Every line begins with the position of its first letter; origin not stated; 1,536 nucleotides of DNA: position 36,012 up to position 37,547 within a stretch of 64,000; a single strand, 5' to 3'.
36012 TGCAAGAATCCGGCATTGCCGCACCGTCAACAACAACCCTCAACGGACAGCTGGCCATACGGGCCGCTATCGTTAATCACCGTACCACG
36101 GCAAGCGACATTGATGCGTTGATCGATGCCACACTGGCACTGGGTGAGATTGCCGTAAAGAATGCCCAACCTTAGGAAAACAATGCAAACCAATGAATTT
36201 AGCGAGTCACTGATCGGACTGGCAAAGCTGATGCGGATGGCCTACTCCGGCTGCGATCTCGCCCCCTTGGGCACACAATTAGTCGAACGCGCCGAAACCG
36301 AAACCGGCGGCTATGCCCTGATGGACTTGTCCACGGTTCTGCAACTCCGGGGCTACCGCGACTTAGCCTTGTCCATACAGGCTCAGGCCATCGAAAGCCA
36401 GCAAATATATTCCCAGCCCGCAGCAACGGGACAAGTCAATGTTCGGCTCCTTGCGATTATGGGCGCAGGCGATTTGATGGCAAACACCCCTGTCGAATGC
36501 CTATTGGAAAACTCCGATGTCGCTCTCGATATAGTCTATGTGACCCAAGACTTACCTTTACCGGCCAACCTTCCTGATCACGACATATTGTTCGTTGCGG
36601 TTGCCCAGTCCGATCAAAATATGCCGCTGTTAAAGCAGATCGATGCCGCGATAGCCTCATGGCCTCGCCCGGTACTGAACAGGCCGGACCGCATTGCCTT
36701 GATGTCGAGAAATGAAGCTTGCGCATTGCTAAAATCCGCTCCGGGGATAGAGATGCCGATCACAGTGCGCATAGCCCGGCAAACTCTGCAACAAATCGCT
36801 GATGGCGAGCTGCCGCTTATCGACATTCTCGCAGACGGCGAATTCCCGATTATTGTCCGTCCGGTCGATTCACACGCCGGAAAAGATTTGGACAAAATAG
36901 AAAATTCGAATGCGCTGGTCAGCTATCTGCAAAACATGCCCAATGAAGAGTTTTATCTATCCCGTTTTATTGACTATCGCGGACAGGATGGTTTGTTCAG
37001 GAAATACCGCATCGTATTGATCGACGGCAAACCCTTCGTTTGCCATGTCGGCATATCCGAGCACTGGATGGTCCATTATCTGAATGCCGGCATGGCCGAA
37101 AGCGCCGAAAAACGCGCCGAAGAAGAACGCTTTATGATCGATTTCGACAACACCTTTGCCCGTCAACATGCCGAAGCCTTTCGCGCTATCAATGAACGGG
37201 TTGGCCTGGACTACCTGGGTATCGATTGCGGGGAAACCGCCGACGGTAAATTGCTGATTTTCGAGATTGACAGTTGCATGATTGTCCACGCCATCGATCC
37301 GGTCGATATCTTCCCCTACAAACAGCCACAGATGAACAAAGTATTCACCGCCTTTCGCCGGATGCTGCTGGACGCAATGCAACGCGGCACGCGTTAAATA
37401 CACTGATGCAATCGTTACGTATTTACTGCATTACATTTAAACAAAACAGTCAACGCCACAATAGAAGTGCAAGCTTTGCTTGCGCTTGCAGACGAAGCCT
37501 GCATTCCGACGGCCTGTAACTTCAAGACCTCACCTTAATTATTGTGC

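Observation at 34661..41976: Candidate undescribed pathway: PLP decarboxylase, ATP-grasp ligase, orphan PLP-like protein and HMW1C-type GT41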

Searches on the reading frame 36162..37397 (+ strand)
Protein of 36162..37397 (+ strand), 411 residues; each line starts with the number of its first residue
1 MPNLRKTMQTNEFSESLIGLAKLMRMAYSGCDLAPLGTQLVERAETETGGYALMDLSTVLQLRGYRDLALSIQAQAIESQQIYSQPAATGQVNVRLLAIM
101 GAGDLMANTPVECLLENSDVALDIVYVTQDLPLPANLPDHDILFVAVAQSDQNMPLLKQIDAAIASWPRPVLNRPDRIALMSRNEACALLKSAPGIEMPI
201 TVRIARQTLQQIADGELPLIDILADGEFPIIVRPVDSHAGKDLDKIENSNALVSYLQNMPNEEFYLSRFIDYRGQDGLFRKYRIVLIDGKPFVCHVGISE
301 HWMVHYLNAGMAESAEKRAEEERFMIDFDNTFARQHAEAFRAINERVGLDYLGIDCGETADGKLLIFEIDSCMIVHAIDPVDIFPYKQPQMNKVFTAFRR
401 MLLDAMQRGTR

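Call 5: search_protein_families(library=pfam, proteins=[window:36162-37397:+], max_evalue=0.01)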
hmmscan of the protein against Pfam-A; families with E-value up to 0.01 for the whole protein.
window:36162-37397:+ (411 aa): 0 families

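Call 6: search_protein_families(library=ncbifam, proteins=[window:36162-37397:+], max_evalue=0.01)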
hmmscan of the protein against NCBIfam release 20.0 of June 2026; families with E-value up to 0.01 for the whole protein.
window:36162-37397:+ (411 aa): 3 families
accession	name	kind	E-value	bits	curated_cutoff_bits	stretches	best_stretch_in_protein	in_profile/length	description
TIGR00768.1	rimK_fam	subfamily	3.4e-05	23.3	143.4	1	116-373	21-255/276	RimK family alpha-L-glutamate ligase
TIGR04443.1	F420_CofF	equivalog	0.00021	20.4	300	1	227-313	129-214/283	coenzyme gamma-F420-2:alpha-L-glutamate ligase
NF040720.1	MptN_Meth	equivalog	0.00022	20.4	350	1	169-372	87-268/291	tetrahydromethanopterin:alpha-L-glutamate ligase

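Call 8: search_solved_structures(query=window:36162-37397:+, max_evalue=1)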
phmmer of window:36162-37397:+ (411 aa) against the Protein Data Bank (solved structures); distinct sequences matched with E-value up to 1: 1.
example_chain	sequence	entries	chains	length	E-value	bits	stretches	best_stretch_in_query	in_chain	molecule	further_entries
3sc4_A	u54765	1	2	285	0.54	12.2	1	177-275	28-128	Short chain dehydrogenase (A0QTM2 homolog)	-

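Call 12: find_homologous_proteins(query=window:36162-37397:+)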
Query window:36162-37397:+ (411 aa): 5031 proteins with E <= 0.001 among 8000 candidates; the best 120 are listed.
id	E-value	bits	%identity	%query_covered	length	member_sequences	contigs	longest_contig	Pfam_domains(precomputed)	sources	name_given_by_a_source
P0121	3.0e-265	897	100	98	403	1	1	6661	-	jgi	-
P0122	2.7e-256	868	96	98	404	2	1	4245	-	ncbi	ncbi:MAG: ATP-grasp domain-containing protein [Methylobacter sp.]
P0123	4.2e-237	804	87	98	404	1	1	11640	-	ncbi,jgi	ncbi:MAG TPA: RimK family alpha-L-glutamate ligase [Methylobacter sp.]|jgi:glutathione synthase/RimK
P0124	4.5e-236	801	88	98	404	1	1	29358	-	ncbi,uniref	ncbi:RimK family alpha-L-glutamate ligase [Methylobacter sp. Wu8]|uniref:ATP-grasp domain-containing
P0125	4.6e-236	801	88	98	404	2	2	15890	-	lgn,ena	-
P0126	1.2e-235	800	87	98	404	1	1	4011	-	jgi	jgi:glutathione synthase/RimK-type ligase-like ATP-grasp enzyme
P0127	1.7e-235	799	87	97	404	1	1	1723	-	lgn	-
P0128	2.4e-235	799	87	98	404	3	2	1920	-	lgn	-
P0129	3.8e-234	795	87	98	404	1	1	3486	-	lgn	-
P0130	5.1e-234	794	86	98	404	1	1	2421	-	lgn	-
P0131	5.3e-234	794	86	98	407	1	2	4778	-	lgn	-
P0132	9.1e-234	793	87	98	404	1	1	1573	-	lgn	-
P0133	1.6e-233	793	87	97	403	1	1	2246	-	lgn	-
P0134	2.9e-233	792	86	98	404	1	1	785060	-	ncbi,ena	-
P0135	3.1e-233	792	89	96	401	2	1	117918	-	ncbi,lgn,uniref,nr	ncbi:MAG: RimK family alpha-L-glutamate ligase [Methylobacter sp.]|uniref:ATP-grasp domain-containin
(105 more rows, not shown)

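Call 47: search_solved_structures(query=A2, max_evalue=1)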
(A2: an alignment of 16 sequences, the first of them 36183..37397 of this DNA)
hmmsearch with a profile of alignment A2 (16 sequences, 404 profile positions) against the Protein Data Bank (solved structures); distinct sequences matched with E-value up to 1: 3.
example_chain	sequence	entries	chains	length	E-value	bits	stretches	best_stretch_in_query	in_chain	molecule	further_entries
3vpd_A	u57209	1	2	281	0.24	13.3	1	208-317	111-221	Ribosomal protein S6 modification protein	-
9bht_A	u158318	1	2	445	0.85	11.5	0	173-214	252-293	CiSeptin-2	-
5k2m_A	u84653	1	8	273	0.99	11.3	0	220-312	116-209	RimK-related lysine biosynthesis protein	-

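Call 57: predict_structure(alignment_id=A2)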
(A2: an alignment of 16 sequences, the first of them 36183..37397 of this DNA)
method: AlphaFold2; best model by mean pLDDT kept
length: 404 residues; sequences in the alignment: 16
mean_pLDDT: 74.8   pTM: 0.76
mean pLDDT of the five models: 74.8, 73.4, 68.6, 68.1, 56.7
residues with pLDDT >= 90: 33; 70-90: 262; 50-70: 83; < 50: 26
segments of 3 or more residues with pLDDT < 50: 1-6, 98-101, 297-305
pLDDT, mean of each block of 10 residues (from residue 1): 44 62 70 72 75 71 74 58 73 63 68 78 76 84 75 86 83 63 82 83 91 80 74 64 87 84 78 84 84 54 53 80 91 89 85 85 64 59 84 89 61
secondary structure, 60 per line:
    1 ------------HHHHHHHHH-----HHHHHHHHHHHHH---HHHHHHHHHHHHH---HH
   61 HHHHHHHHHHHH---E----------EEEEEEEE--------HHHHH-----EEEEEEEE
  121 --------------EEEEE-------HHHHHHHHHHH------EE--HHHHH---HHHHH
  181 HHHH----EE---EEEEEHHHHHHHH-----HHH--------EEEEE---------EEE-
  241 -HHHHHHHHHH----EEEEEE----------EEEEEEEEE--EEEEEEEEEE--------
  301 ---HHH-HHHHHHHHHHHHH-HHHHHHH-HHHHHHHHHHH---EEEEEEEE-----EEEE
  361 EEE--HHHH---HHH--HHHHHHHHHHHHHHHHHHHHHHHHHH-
elements in order: H13-21 H27-39 H43-55 H59-72 E87-94 H103-107 E113-120 E135-139 H147-157 H168-172 H176-184 E194-198 H199-206 E223-227 E237-239 H242-251 E256-261 E272-280 E283-292 H308-320 H322-328 H330-340 E344-351 E357-363 H366-369 H378-403

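Call 60: fold_search(model_id=the predicted structure, library=pdb)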
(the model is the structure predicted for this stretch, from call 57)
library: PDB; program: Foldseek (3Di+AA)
matches with E <= 10: 757; with E <= 0.001: 389
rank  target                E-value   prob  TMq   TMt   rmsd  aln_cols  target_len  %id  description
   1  5k2m_A                3.8e-12  1.00  0.46  0.64   6.3       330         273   17  Bifunctional LysX/ArgX from Thermococcus kodakarensis with LysW-gamma-AAA (released 2016-09-07)
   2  5k2m_D                8.7e-12  1.00  0.46  0.65   6.0       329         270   16  Bifunctional LysX/ArgX from Thermococcus kodakarensis with LysW-gamma-AAA (released 2016-09-07)
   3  7u9k_A                1.5e-11  1.00  0.46  0.54   7.4       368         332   14  Staphylococcus aureus D-alanine-D-alanine ligase in complex with ATP, D-ala-D-ala, Mg2+ and K+ (released 2023-03-15)
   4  4fu0_A                1.5e-11  1.00  0.46  0.53   6.8       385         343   13  Crystal Structure of VanG D-Ala:D-Ser Ligase from Enterococcus faecalis (released 2012-09-19)
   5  7u9k_B                2.2e-11  1.00  0.48  0.56   7.1       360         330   14  Staphylococcus aureus D-alanine-D-alanine ligase in complex with ATP, D-ala-D-ala, Mg2+ and K+ (released 2023-03-15)
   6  5k2m_H                2.5e-11  1.00  0.46  0.63   6.3       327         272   17  Bifunctional LysX/ArgX from Thermococcus kodakarensis with LysW-gamma-AAA (released 2016-09-07)
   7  3e5n                  2.5e-11  1.00  0.49  0.57   6.2       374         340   13  Crystal structure of D-alanine-D-alanine ligase from Xanthomonas oryzae pv. oryzae KACC10331 (released 2009-08-18)
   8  3i12_A                2.6e-11  1.00  0.49  0.53   6.4       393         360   13  The crystal structure of the D-alanyl-alanine synthetase A from Salmonella enterica subsp. enterica serovar Typhimuriu (released 2009-08-18)
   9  2i87_B                3.9e-11  1.00  0.46  0.53   7.4       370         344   14  Allosteric inhibition of Staphylococcus aureus D-alanine:D-alanine ligase revealed by crystallographic studies (released 2006-10-03)
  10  3q1k_B                5.8e-11  1.00  0.47  0.53   6.5       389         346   12  The Crystal Structure of the D-alanyl-alanine Synthetase A from Salmonella enterica Typhimurium Complexed with ADP (released 2011-01-12)
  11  3rfc                  5.8e-11  1.00  0.46  0.53   7.0       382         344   12  Crystal structure of D-alanine-D-alanine ligase A from Xanthomonas oryzae pathovar oryzae with ADP (released 2011-05-04)
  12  2i80_A                6.1e-11  1.00  0.46  0.52   7.4       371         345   14  Allosteric inhibition of Staphylococcus aureus D-alanine:D-alanine ligase revealed by crystallographic studies (released 2006-09-26)
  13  3i12_D                8.0e-11  1.00  0.51  0.57   6.0       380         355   12  The crystal structure of the D-alanyl-alanine synthetase A from Salmonella enterica subsp. enterica serovar Typhimuriu (released 2009-08-18)
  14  7u56_B                8.0e-11  1.00  0.49  0.56   6.2       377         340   12  Crystal Structure of D-alanine--D-alanine ligase from Klebsiella pneumoniae subsp. pneumoniae in complex with AMP (released 2022-03-09)
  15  7tn3                  8.5e-11  1.00  0.45  0.62   6.2       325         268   15  Crystal structure of Zea mays Inositol-tetrakisphosphate Kinase 1 mutant (ZmITPK1-F189A/H192A) (released 2022-06-15)
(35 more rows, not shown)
